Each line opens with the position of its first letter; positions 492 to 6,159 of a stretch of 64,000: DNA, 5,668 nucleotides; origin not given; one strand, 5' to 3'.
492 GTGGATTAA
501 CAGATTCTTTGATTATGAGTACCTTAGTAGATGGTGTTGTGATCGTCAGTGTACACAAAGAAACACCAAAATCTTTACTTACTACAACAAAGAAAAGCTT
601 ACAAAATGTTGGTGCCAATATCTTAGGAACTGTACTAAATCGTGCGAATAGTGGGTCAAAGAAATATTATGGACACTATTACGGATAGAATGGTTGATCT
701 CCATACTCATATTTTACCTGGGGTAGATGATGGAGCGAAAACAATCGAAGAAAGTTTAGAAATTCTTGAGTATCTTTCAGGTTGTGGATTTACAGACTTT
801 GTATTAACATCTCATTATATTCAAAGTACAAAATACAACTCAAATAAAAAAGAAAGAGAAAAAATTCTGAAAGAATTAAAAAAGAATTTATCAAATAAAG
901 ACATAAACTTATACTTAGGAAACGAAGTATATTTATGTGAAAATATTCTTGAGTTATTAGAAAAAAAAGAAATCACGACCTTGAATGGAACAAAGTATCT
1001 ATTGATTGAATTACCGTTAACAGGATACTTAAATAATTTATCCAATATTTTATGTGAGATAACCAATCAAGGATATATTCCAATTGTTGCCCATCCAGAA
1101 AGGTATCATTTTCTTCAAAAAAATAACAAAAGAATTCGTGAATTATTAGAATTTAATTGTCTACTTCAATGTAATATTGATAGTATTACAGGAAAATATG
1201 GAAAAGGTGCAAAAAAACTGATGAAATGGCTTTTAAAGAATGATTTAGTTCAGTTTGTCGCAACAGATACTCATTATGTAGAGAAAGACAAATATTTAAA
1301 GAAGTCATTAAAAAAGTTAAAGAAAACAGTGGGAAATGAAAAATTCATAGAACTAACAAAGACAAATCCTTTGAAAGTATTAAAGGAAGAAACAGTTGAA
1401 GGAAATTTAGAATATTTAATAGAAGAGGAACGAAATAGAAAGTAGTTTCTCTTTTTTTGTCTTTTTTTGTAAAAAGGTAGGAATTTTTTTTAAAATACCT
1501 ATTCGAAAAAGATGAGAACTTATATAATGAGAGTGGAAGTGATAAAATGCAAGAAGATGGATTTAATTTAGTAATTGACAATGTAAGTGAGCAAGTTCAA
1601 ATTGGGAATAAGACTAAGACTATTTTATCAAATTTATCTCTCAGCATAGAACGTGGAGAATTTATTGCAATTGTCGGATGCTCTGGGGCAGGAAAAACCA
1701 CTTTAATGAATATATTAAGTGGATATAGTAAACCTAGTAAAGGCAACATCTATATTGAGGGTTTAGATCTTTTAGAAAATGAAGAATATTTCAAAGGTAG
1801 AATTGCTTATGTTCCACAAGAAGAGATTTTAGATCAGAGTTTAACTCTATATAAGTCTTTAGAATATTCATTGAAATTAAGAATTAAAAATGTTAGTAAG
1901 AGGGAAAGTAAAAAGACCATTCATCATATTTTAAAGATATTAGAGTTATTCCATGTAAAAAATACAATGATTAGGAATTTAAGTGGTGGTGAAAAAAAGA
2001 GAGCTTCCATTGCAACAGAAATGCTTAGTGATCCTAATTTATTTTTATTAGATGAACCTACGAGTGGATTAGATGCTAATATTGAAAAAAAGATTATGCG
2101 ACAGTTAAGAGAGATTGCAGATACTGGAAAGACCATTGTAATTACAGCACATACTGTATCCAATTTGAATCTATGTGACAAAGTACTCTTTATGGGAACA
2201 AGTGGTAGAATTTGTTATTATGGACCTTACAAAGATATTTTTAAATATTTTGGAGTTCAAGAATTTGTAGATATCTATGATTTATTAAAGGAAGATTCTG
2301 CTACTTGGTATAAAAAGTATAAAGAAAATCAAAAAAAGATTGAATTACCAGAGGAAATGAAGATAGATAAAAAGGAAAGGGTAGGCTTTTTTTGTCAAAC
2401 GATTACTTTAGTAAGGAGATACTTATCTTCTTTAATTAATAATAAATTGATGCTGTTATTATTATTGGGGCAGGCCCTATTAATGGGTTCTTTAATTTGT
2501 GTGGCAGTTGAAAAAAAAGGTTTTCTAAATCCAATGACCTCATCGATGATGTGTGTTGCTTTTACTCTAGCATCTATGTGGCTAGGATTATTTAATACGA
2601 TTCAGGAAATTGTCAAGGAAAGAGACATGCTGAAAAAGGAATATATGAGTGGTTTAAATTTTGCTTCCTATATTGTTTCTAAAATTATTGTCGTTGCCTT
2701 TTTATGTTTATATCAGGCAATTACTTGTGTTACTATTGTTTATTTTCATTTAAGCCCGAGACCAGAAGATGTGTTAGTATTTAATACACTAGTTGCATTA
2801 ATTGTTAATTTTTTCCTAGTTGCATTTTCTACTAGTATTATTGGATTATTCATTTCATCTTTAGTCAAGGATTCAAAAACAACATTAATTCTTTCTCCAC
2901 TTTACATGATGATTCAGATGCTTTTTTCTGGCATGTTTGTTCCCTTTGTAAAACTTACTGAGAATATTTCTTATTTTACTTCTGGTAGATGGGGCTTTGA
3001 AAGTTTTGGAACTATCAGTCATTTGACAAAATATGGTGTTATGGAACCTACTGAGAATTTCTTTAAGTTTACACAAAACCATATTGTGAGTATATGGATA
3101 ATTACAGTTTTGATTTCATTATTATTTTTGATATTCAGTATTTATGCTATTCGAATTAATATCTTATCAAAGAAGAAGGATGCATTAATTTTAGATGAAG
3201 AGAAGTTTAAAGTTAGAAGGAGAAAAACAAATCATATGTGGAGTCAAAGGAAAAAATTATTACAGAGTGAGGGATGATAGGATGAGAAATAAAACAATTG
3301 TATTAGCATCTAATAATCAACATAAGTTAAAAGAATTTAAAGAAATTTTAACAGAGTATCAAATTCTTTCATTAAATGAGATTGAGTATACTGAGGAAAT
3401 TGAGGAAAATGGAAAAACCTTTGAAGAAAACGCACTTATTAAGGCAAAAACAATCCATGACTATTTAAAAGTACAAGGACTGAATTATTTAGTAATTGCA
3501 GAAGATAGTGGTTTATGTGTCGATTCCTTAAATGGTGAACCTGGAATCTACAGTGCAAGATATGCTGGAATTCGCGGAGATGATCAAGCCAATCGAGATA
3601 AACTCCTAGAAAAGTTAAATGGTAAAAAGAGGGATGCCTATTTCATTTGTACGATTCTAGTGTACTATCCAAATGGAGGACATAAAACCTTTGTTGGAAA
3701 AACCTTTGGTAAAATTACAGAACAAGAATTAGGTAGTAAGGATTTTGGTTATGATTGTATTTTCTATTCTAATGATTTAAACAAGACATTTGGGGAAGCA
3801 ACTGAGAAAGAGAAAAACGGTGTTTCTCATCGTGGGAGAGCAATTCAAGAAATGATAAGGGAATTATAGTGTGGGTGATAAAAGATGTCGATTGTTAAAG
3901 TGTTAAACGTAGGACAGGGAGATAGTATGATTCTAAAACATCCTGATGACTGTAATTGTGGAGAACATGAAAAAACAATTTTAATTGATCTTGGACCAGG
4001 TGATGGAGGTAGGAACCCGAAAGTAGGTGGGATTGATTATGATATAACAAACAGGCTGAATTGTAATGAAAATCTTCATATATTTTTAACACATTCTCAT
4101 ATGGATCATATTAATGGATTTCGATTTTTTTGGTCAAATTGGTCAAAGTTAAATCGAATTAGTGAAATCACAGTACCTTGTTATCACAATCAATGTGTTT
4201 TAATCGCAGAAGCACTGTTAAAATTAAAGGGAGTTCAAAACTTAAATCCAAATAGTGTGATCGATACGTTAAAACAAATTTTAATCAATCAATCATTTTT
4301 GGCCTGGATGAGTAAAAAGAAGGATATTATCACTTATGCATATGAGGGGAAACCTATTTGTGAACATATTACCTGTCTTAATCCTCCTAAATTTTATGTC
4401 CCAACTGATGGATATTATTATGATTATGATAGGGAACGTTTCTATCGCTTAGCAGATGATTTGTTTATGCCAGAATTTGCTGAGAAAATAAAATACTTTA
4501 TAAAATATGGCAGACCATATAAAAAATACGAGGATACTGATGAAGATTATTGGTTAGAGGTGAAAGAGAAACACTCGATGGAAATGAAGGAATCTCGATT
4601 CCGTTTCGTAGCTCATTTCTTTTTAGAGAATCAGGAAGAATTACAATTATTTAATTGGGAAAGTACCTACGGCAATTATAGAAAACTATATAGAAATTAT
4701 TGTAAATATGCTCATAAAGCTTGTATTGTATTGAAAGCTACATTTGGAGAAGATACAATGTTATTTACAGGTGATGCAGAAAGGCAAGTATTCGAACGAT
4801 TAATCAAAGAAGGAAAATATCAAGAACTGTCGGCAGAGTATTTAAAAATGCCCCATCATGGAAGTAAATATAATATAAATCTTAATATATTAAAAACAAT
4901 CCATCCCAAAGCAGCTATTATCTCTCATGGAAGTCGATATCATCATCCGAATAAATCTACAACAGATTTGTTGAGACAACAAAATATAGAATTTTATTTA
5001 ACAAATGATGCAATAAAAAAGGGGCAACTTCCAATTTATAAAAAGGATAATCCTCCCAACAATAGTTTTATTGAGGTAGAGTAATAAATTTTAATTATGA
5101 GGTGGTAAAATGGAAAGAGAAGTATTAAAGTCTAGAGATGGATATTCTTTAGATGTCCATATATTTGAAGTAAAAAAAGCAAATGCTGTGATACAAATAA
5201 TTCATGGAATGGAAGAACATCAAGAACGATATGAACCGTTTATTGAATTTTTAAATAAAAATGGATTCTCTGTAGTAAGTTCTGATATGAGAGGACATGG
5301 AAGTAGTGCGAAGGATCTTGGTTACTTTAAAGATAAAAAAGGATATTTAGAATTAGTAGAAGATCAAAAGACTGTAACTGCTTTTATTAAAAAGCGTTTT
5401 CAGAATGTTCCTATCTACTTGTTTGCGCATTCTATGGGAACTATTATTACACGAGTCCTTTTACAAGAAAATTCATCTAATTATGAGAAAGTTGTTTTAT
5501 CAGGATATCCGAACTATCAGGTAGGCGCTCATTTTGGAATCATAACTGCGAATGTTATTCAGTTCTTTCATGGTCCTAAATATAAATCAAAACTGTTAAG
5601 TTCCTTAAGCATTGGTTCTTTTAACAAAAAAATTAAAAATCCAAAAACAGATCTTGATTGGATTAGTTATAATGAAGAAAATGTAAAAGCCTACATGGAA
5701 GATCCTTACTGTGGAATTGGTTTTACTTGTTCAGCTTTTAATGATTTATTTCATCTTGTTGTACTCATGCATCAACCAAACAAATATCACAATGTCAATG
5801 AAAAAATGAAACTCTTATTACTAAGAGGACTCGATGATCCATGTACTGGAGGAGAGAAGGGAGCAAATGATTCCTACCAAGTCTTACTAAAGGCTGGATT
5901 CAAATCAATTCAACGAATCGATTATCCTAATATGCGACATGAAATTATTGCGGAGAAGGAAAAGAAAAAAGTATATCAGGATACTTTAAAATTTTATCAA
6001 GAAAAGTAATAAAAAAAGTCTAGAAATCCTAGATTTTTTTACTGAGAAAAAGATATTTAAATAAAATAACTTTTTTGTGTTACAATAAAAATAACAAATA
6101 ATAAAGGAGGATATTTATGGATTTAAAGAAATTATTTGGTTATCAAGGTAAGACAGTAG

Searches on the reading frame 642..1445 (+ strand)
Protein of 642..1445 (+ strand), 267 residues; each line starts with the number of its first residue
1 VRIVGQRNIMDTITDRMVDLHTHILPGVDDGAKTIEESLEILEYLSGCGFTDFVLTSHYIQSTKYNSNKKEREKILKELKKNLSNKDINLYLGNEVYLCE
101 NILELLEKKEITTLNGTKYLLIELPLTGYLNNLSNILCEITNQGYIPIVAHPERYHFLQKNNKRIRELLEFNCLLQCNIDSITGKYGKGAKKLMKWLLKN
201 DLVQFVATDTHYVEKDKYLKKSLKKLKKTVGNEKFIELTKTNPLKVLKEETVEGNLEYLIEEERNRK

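Call 7: search_protein_families(library=pfam, proteins=[window:642-1445:+], max_evalue=0.001)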
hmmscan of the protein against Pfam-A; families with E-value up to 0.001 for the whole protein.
window:642-1445:+ (267 aa): 1 family
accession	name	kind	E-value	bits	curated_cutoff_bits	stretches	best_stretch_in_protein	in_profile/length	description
PF19567.5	CpsB_CapC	-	4.7e-61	206.6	27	1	17-248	1-234/234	Capsular polysaccharide synthesis, CpsB/CapC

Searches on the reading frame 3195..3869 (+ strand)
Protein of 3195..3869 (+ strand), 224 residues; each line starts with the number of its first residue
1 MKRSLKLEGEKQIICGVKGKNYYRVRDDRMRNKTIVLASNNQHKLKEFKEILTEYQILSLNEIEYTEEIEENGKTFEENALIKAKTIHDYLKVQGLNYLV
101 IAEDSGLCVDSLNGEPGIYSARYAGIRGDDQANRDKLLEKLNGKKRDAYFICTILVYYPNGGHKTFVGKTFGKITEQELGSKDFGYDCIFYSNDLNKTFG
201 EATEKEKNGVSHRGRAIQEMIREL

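Call 7: search_protein_families(library=pfam, proteins=[window:3195-3869:+], max_evalue=0.001)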
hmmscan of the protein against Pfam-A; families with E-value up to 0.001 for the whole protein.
window:3195-3869:+ (224 aa): 1 family
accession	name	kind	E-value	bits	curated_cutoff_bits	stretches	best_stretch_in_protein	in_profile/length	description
PF01725.21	Ham1p_like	-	1.8e-63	214.2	22.5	1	35-221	1-184/186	Ham1 family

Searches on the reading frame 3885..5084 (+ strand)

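Call 7: search_protein_families(library=pfam, proteins=[window:3885-5084:+], max_evalue=0.001)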
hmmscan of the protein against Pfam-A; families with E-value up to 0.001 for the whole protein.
window:3885-5084:+ (399 aa): 1 family
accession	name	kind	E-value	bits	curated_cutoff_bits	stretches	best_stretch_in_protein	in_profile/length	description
PF00753.33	Lactamase_B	-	1.2e-05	25.8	22.7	0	65-88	46-69/196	Metallo-beta-lactamase superfamily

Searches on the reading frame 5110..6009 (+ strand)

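Call 7: search_protein_families(library=pfam, proteins=[window:5110-6009:+], max_evalue=0.001)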
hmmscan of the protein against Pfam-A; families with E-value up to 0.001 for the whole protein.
window:5110-6009:+ (299 aa): 4 families
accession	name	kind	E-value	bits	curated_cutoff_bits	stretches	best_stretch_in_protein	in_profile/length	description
PF12146.15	Hydrolase_4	-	1e-36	126.9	27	1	23-284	2-239/239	Serine aminopeptidase, S33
PF00561.26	Abhydrolase_1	-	3.6e-11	43.6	25.8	1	30-138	5-109/245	alpha/beta hydrolase fold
PF00326.27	Peptidase_S9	-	9.5e-05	22.4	22.6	0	222-298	134-208/213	Prolyl oligopeptidase family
PF10230.15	LIDHydrolase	-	0.00011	22.4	27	1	41-124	18-108/262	Lipid-droplet associated hydrolase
